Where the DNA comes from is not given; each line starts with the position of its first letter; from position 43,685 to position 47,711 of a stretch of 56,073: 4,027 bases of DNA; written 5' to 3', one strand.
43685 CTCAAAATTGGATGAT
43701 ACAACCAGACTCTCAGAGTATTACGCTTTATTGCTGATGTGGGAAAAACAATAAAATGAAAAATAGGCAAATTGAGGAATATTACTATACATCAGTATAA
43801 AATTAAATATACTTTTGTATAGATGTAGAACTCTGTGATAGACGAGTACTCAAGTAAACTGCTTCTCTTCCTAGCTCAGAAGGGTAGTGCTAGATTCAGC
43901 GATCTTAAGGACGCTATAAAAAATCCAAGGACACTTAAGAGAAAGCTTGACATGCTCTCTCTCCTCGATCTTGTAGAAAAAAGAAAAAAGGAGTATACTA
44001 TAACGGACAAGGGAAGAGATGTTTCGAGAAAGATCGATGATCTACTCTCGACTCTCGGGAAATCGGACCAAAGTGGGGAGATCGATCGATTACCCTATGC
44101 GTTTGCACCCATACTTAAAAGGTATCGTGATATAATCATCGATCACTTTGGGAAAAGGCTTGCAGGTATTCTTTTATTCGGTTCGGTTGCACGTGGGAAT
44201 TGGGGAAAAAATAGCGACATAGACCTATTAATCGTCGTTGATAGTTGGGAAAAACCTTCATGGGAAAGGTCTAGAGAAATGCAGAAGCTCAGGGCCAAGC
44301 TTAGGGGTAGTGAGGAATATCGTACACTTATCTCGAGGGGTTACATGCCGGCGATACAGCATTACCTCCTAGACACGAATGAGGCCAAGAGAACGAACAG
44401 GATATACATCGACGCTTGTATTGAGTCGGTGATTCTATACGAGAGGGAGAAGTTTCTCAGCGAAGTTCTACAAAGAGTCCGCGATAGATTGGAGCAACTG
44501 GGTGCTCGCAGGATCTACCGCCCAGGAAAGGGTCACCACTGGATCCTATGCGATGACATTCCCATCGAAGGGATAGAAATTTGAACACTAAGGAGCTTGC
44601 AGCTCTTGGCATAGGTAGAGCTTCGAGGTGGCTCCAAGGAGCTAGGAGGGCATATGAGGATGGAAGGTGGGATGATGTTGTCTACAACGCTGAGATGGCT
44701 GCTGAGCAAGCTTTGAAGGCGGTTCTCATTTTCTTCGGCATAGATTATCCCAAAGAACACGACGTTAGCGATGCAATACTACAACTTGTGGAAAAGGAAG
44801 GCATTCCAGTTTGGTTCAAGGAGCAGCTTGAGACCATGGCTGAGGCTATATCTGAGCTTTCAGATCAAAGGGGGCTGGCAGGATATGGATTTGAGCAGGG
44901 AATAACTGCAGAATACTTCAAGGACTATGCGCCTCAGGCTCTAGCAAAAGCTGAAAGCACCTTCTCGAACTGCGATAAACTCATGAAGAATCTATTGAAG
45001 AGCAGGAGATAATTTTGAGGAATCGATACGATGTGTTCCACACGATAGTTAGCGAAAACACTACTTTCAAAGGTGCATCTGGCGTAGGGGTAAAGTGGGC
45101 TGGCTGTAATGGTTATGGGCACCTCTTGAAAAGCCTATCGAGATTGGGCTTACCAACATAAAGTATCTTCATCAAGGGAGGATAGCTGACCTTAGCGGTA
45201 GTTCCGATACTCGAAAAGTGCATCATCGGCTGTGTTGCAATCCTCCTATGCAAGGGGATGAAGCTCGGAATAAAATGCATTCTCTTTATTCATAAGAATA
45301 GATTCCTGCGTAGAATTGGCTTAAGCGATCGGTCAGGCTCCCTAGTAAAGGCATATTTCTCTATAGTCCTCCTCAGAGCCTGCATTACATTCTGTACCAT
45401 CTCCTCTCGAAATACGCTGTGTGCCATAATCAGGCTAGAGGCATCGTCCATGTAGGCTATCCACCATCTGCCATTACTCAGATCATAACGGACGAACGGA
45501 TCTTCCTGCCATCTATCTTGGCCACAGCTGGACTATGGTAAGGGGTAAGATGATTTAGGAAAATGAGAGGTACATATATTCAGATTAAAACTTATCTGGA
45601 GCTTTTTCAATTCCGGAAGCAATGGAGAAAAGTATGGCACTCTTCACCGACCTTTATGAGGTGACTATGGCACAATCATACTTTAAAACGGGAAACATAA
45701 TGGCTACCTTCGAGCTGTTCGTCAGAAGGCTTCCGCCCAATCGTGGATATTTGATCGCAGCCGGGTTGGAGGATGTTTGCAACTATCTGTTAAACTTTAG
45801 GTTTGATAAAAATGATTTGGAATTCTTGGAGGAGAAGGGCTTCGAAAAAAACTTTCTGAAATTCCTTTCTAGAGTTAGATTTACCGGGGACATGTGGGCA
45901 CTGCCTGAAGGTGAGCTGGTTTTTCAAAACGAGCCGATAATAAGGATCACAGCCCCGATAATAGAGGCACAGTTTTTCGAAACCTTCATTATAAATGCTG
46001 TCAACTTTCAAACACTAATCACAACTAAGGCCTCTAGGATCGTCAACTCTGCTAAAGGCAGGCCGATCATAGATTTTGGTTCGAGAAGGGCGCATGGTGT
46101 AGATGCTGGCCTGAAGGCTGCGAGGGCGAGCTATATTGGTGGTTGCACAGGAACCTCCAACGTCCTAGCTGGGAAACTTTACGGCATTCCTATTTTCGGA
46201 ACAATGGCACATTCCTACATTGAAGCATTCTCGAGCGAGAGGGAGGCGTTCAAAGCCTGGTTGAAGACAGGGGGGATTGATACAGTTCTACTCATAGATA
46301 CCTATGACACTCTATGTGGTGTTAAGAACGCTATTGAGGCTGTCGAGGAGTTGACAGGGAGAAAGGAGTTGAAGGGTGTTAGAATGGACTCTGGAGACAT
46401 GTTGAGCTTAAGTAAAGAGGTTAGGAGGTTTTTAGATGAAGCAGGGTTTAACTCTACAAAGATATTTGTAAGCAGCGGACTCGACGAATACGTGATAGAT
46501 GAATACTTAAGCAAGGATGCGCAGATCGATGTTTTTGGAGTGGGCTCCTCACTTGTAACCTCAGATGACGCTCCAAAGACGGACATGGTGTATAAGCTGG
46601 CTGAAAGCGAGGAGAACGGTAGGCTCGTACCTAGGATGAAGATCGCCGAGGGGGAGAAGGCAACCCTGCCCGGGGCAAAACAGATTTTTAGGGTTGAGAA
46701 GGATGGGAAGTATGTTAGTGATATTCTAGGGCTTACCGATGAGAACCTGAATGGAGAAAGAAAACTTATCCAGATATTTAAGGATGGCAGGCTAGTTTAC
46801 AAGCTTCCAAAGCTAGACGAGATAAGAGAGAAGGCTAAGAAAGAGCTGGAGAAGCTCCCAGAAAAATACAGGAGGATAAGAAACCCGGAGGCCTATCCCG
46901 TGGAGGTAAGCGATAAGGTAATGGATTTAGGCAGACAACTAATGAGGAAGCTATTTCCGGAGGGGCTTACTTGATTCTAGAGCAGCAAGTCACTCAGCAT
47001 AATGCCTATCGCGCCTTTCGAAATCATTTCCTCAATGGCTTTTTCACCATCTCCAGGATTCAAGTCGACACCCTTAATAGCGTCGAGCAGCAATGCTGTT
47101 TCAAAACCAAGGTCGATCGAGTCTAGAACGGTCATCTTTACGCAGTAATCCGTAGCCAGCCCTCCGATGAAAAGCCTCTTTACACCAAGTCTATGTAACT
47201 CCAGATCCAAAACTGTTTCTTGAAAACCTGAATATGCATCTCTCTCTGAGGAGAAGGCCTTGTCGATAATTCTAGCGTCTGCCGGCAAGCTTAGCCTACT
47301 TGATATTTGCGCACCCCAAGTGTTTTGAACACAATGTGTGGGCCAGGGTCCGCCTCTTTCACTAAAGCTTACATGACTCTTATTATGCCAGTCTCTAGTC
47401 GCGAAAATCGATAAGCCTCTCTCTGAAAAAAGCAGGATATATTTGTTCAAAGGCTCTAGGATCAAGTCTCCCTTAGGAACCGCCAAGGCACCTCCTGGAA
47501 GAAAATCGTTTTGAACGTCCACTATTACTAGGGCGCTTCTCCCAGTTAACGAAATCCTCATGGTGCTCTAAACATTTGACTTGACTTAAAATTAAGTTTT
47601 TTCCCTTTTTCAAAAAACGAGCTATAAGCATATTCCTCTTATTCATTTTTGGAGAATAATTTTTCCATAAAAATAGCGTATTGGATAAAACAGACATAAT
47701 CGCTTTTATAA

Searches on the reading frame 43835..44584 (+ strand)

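Call 11: search_protein_families(library=pfam, proteins=[window:43835-44584:+], max_evalue=0.0001)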
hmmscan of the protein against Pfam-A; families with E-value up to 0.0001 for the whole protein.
window:43835-44584:+ (249 aa): 5 families
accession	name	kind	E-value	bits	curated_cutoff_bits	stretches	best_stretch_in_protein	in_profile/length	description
PF01909.29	NTP_transf_2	-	3.1e-11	43.9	21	1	95-151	2-59/93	Nucleotidyltransferase domain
PF18765.7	Polbeta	-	8.6e-08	32.7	26.9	1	109-150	13-52/93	Polymerase beta, Nucleotidyltransferase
PF25213.1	HVO_A0261_N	-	1.3e-06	28.6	35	1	14-77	20-84/86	HVO_A0261 N-terminal domain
PF22600.2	MTPAP-like_central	-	1.9e-05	25.2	27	1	110-164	40-95/139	Poly(A) RNA polymerase, mitochondrial-like, central palm domain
PF14947.12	HTH_45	-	5.8e-05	23.5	25.5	0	32-70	34-72/77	Winged helix-turn-helix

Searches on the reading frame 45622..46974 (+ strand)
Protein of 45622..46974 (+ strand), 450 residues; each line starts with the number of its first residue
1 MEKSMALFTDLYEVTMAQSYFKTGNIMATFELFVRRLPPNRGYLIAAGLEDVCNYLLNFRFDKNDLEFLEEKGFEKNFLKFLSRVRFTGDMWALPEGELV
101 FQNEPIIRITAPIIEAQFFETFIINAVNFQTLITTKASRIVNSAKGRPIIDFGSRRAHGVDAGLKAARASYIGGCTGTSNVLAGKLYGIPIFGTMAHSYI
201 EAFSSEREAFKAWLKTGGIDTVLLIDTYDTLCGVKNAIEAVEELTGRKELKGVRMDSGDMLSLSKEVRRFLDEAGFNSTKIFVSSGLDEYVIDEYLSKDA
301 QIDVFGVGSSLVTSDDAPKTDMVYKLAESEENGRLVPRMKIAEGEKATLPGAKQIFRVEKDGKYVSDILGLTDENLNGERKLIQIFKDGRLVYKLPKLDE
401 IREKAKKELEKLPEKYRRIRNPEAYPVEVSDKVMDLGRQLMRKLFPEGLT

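Call 11: search_protein_families(library=pfam, proteins=[window:45622-46974:+], max_evalue=0.0001)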
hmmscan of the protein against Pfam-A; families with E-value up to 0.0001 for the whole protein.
window:45622-46974:+ (450 aa): 4 families
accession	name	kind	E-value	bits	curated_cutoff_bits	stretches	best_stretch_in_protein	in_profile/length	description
PF17767.7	NAPRTase_N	-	2.9e-33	115.3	32.6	1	7-128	1-125/125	Nicotinate phosphoribosyltransferase (NAPRTase) N-terminal domain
PF17956.6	NAPRTase_C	-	1.4e-16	61.4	23.3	1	380-436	54-110/111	Nicotinate phosphoribosyltransferase C-terminal domain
PF04095.22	NAPRTase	-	1.6e-07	31.8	20.8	1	149-333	3-200/239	Nicotinate phosphoribosyltransferase (NAPRTase) family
PF02749.22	QRPTase_N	-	5.6e-05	23.7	27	0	90-126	42-77/82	Quinolinate phosphoribosyl transferase, N-terminal domain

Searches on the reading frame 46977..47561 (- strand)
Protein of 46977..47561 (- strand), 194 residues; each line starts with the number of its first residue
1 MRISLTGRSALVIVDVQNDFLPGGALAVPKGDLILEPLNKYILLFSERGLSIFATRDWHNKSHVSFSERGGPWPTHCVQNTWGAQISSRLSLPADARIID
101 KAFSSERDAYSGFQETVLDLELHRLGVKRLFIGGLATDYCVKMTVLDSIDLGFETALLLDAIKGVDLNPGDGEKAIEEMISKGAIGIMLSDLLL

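Call 11: search_protein_families(library=pfam, proteins=[window:46977-47561:-], max_evalue=0.0001)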
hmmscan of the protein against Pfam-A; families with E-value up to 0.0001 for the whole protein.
window:46977-47561:- (194 aa): 1 family
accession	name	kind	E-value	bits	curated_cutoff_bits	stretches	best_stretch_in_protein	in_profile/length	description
PF00857.26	Isochorismatase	-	9.7e-28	97.9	27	1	9-184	1-168/175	Isochorismatase domain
